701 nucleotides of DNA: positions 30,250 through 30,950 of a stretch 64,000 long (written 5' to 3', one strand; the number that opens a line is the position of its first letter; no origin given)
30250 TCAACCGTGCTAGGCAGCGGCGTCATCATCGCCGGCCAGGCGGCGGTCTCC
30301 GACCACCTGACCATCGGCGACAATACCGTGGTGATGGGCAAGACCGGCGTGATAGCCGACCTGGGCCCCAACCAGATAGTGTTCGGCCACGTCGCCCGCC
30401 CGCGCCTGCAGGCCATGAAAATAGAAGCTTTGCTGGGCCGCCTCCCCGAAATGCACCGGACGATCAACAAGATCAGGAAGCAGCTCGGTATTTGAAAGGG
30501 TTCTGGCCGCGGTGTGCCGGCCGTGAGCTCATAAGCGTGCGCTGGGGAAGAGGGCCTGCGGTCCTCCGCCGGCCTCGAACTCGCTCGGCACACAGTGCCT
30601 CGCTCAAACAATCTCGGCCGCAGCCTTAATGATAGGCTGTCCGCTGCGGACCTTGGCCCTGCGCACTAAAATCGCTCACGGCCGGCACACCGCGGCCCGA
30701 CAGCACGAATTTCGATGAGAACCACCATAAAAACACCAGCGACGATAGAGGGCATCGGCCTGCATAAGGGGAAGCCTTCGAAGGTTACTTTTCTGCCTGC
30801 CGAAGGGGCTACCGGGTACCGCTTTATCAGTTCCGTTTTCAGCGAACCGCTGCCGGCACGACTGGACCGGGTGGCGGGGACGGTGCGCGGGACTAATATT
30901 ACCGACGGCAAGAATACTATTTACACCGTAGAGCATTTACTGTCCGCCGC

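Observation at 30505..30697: Structured ~190-nt intergenic element: conserved core, copy-specific but self-complementary arms, and one compensatory pair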

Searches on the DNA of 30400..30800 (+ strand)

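Call 12: search_dna_similar(query=window:30505-30697:+, collection=plasmids, mode=distant, max_evalue=0.001)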
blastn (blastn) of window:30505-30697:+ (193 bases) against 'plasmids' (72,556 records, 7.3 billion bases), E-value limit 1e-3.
No match.

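Call 13: search_rna_families(source=window, start=30400, end=30800, threshold=evalue, max_evalue=10)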
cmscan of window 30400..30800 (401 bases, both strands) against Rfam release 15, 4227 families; matches with E-value up to 10: 0.
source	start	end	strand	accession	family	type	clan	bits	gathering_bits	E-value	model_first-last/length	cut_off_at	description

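Call 69: search_dna_similar(query=window:30505-30697:+, collection=phages, mode=distant, max_evalue=0.001)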
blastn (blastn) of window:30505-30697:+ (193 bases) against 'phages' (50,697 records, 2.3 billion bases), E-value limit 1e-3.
No match.
